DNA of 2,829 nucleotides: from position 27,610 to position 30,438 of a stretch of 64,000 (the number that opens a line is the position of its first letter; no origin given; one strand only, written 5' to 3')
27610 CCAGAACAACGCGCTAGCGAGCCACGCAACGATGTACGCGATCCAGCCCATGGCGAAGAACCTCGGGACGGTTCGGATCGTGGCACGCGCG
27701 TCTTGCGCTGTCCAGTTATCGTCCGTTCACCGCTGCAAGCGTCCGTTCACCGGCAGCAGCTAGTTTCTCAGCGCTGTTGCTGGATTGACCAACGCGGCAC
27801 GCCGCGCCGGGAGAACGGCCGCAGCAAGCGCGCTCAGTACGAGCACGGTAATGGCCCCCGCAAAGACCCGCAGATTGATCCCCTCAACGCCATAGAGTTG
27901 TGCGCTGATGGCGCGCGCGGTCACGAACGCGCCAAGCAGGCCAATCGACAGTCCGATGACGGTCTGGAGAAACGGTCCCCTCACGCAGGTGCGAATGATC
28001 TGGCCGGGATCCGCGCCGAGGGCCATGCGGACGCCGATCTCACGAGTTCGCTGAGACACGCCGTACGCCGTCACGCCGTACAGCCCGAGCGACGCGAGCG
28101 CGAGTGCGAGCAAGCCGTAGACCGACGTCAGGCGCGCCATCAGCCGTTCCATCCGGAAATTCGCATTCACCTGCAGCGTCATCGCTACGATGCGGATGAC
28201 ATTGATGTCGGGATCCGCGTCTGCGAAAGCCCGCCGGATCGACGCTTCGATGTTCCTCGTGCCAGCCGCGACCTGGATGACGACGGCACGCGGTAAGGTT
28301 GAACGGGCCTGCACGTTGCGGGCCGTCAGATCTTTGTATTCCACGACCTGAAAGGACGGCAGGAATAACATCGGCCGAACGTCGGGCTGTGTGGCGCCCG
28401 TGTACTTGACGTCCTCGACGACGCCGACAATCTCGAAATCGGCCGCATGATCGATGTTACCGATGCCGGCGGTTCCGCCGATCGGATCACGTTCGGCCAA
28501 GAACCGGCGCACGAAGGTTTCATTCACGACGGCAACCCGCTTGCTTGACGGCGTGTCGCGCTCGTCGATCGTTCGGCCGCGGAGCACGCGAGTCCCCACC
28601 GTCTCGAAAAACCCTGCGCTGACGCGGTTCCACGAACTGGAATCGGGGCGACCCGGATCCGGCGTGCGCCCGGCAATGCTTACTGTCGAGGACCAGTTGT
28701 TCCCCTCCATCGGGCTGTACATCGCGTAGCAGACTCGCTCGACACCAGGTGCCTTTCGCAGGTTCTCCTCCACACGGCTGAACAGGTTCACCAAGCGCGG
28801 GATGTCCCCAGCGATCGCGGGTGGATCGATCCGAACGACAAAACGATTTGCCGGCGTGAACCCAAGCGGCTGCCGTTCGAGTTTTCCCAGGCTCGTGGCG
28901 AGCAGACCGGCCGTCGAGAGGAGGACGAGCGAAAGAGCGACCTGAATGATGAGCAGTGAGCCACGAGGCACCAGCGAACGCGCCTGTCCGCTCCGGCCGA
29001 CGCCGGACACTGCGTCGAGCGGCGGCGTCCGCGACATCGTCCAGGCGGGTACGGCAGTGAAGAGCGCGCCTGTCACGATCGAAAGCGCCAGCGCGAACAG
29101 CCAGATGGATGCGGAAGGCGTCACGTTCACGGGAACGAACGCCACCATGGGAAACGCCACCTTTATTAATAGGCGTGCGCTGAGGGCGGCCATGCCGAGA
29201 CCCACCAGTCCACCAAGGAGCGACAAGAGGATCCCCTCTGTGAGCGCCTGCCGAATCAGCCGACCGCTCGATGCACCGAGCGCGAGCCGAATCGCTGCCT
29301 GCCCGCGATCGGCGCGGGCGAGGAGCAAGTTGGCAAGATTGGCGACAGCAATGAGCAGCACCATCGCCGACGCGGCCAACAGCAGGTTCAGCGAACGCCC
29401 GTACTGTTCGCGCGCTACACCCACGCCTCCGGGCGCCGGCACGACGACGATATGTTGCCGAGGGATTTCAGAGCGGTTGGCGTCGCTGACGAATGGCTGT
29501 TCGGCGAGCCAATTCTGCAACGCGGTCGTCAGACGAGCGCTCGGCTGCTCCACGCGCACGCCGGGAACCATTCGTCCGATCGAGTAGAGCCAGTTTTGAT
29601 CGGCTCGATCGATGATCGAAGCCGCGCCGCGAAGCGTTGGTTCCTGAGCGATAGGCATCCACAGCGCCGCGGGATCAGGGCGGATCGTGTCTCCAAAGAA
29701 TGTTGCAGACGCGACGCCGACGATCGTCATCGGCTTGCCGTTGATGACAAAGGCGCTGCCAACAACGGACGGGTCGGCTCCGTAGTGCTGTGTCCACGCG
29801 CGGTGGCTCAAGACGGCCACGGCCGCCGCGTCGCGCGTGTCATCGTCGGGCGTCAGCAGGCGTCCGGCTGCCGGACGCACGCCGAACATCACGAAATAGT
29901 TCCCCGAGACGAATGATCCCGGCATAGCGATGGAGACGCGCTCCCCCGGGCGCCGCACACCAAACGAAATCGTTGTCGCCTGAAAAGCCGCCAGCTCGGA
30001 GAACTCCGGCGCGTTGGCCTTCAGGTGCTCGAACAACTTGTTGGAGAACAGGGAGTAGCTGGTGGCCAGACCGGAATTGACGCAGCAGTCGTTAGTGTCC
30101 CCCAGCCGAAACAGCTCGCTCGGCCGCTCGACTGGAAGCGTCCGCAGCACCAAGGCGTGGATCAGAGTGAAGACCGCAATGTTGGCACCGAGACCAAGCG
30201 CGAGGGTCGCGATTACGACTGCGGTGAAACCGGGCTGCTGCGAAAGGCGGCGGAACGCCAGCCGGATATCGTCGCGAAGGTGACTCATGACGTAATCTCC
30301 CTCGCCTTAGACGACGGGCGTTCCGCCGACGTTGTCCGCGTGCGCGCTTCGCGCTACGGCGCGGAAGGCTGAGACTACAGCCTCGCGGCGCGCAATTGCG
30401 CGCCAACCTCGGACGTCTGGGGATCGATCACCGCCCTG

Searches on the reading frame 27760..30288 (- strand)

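Call 52: search_protein_families(library=pfam, proteins=[window:27760-30288:-], max_evalue=0.001)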
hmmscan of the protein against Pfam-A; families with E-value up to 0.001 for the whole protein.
window:27760-30288:- (842 aa): 2 families
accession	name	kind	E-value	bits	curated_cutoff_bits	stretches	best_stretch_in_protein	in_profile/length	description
PF12704.14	MacB_PCD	-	2.6e-33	116.5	27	2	22-254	1-205/207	MacB-like periplasmic core domain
PF02687.27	FtsX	-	7.1e-20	71.7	25.5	2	723-832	2-116/120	FtsX-like permease C-terminal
